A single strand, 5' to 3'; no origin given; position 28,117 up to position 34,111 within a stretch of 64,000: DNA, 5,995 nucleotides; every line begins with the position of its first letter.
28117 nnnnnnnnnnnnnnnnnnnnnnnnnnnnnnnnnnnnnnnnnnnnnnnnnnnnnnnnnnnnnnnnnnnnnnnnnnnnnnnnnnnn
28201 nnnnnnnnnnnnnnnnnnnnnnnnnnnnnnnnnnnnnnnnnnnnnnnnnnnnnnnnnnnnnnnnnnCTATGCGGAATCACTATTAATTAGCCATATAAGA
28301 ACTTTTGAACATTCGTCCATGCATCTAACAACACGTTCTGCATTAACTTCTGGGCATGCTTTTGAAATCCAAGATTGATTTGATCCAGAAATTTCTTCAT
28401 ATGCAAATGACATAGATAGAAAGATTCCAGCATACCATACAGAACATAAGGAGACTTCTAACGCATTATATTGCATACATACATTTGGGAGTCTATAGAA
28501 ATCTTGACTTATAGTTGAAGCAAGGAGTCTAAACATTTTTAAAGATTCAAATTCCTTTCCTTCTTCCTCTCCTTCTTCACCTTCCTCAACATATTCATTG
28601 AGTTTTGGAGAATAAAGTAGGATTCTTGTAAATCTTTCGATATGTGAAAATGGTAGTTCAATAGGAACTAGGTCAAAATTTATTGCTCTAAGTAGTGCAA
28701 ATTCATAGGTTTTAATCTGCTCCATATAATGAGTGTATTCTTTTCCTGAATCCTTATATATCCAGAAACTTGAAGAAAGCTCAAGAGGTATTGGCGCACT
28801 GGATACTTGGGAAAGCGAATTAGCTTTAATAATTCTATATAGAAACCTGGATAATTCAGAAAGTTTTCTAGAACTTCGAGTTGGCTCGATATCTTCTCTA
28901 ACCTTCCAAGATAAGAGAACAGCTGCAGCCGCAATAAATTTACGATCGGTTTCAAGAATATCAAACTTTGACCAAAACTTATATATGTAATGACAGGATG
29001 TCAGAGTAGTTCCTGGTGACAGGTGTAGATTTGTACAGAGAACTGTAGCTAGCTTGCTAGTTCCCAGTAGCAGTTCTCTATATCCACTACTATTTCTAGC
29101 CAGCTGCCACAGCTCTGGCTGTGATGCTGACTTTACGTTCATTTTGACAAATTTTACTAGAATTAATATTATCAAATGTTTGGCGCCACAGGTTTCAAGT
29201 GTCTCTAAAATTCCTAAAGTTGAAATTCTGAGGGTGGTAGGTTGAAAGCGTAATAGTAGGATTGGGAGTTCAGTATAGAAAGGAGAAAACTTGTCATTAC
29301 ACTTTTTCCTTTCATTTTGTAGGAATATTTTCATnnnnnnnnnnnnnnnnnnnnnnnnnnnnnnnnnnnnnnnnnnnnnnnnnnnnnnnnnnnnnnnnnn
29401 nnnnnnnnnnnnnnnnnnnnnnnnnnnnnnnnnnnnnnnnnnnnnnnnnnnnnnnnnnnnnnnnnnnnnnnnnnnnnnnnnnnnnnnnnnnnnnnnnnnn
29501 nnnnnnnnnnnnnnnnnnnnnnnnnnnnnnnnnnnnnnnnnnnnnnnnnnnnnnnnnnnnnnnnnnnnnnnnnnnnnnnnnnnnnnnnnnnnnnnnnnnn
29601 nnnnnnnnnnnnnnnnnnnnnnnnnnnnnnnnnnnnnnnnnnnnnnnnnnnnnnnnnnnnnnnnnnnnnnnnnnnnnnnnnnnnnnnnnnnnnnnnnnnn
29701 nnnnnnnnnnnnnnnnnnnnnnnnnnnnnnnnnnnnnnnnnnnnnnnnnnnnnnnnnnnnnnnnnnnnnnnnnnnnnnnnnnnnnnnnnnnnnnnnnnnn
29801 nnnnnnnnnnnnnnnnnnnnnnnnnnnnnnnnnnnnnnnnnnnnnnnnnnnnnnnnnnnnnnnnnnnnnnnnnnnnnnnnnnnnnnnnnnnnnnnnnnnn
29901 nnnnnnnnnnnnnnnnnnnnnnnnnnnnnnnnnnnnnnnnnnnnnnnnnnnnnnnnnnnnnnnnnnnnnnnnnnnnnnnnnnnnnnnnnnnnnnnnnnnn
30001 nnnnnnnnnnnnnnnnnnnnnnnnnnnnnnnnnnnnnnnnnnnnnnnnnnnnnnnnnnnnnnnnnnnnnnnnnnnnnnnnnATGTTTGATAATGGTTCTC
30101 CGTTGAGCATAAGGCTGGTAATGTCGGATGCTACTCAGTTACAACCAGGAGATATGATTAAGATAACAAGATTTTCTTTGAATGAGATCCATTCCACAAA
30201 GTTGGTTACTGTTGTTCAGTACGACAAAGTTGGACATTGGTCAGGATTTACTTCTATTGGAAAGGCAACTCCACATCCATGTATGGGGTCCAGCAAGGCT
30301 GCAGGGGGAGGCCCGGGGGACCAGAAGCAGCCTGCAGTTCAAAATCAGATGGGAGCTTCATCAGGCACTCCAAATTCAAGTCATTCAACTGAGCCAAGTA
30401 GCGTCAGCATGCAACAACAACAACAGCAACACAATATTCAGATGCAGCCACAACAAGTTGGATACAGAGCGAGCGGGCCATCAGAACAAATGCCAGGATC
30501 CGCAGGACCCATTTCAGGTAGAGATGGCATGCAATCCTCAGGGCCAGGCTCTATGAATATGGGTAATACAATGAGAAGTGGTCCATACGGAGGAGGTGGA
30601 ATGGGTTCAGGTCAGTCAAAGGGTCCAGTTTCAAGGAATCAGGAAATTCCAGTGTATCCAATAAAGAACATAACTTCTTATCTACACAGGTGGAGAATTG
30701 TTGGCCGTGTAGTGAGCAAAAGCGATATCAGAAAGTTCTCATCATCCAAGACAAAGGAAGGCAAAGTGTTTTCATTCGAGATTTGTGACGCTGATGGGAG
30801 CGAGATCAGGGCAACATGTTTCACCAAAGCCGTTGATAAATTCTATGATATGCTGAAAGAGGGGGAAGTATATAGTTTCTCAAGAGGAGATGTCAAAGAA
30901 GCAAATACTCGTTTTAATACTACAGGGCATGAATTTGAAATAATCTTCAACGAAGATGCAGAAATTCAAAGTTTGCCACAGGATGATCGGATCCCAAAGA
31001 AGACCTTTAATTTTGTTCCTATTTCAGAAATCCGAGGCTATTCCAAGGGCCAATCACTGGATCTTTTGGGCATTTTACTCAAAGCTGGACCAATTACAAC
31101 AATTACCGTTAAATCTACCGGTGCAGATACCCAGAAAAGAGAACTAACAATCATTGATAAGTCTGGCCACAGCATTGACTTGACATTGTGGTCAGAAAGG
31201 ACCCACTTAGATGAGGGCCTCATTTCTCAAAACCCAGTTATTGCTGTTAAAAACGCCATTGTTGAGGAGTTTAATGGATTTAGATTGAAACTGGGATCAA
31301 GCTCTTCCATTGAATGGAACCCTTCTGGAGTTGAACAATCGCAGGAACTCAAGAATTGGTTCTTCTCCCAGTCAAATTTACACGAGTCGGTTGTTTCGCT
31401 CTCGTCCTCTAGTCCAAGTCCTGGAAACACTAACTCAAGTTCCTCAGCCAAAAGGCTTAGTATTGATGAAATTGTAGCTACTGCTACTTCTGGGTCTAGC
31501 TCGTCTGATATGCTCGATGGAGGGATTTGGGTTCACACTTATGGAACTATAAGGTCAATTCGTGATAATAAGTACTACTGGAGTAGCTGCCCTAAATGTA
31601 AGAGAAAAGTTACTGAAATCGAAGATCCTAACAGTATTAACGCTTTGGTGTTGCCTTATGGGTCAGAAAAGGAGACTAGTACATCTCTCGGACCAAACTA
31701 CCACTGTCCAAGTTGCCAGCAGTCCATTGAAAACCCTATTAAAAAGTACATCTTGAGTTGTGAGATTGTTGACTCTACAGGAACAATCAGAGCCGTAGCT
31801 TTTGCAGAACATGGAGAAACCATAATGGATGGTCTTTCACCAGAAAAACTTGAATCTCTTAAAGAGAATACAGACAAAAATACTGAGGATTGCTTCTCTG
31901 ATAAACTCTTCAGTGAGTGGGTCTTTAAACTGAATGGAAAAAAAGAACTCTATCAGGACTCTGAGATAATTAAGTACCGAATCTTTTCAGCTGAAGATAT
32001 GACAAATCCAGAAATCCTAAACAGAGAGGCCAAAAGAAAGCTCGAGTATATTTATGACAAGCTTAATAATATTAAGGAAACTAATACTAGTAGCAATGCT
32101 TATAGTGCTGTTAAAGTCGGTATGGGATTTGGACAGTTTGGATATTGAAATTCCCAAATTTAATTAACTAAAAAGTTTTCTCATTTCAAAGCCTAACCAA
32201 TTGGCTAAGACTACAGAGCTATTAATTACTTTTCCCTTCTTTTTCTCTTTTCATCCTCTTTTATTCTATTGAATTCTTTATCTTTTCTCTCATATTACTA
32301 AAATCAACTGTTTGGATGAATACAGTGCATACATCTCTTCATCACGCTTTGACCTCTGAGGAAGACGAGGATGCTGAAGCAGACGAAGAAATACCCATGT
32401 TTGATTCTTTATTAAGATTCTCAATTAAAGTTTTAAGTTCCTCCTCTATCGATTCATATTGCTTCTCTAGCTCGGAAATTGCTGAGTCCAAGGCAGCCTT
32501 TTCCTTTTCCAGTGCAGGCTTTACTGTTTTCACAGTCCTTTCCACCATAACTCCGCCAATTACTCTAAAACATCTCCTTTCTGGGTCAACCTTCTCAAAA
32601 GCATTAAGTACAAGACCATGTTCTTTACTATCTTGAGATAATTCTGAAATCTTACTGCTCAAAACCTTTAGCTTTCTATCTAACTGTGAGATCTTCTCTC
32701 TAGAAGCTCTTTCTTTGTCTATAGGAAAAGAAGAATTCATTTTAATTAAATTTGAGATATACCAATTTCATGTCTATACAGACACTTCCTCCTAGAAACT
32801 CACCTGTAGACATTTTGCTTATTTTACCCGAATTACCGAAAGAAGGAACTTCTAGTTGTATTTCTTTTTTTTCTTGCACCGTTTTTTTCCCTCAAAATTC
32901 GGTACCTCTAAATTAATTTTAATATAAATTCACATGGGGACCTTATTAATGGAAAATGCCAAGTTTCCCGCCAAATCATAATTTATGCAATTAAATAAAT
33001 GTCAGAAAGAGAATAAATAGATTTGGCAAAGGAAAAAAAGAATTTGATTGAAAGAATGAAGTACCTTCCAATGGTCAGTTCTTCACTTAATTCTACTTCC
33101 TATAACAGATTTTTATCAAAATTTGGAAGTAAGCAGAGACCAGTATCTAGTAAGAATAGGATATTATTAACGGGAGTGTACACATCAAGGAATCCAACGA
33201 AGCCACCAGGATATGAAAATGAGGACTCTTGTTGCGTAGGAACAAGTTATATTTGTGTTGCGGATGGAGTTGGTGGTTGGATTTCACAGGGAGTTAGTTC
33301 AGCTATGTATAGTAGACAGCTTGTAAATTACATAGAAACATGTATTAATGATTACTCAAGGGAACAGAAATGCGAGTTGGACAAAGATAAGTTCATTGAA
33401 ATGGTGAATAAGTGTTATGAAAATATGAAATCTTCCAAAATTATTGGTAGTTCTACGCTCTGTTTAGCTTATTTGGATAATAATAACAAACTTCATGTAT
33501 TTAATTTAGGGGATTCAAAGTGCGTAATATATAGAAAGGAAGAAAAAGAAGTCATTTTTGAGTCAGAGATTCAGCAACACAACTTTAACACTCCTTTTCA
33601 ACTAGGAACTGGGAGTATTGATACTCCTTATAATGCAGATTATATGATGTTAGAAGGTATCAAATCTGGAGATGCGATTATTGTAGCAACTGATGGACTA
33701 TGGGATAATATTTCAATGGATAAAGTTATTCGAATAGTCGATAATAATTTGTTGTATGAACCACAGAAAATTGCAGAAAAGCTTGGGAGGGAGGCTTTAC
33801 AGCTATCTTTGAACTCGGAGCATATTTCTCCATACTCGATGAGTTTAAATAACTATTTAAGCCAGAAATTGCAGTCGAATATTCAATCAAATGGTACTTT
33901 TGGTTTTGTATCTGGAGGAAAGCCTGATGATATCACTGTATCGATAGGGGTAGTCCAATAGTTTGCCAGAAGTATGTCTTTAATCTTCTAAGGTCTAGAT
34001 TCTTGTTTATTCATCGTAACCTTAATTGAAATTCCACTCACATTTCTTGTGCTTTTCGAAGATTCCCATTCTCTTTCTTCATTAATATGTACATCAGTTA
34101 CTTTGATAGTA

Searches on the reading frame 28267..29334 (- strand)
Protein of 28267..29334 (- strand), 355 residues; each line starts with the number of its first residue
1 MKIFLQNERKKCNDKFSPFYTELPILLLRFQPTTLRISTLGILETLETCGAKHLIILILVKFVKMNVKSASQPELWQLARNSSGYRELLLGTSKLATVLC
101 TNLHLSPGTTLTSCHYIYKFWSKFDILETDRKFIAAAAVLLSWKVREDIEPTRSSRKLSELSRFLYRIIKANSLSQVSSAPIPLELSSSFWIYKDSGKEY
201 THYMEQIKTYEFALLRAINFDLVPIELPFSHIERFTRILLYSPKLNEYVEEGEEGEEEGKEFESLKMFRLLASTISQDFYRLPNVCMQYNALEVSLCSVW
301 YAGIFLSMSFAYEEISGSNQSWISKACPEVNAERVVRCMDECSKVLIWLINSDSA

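Call 6: search_protein_families(library=pfam, proteins=[window:28267-29334:-])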
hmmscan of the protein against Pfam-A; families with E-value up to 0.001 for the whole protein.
window:28267-29334:- (355 aa): 1 family
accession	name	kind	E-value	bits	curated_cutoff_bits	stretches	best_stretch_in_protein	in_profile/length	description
PF00134.28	Cyclin_N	-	3.8e-05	23.8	23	1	99-222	41-126/127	Cyclin, N-terminal domain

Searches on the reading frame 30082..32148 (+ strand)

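Call 6: search_protein_families(library=pfam, proteins=[window:30082-32148:+])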
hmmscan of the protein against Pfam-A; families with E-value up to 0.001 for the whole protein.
window:30082-32148:+ (688 aa): 5 families
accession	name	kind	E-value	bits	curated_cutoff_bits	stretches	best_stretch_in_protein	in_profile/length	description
PF08646.16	Rep_fac-A_C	-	2.1e-25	89.7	28.5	1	483-640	1-137/146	Replication factor-A C terminal domain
PF16900.11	REPA_OB_2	-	1.9e-23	82.7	27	1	314-412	1-97/98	Replication protein A OB domain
PF01336.31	tRNA_anti-codon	-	2.6e-12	46.9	27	1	204-290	1-70/75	OB-fold nucleic acid binding domain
PF02721.21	DUF223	-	9e-12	45.7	24.6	1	194-296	5-102/104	Domain of unknown function DUF223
PF24903.1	OB_MEIOB_N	-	9.8e-06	25.3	27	1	192-292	6-115/140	MEIOB, N-terminal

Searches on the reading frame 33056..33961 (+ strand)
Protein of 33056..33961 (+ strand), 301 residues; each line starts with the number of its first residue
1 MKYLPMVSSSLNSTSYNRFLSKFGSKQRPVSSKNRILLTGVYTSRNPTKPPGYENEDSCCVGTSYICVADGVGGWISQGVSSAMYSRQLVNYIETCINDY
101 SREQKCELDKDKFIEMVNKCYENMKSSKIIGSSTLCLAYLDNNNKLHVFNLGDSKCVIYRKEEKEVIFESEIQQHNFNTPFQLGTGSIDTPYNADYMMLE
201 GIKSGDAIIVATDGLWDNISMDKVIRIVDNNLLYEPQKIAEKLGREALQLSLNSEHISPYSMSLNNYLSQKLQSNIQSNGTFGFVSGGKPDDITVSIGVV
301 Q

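Call 6: search_protein_families(library=pfam, proteins=[window:33056-33961:+])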
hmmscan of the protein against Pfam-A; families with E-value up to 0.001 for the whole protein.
window:33056-33961:+ (301 aa): 3 families
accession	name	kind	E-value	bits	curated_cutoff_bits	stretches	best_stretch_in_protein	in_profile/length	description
PF00481.26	PP2C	-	1.7e-12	48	20.3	2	207-248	204-247/255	Protein phosphatase 2C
PF13672.11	PP2C_2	-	8.8e-08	32.4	24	1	55-225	12-185/209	Protein phosphatase 2C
PF07228.17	SpoIIE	-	5.7e-07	30.1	25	1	65-249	6-174/192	Stage II sporulation protein E (SpoIIE)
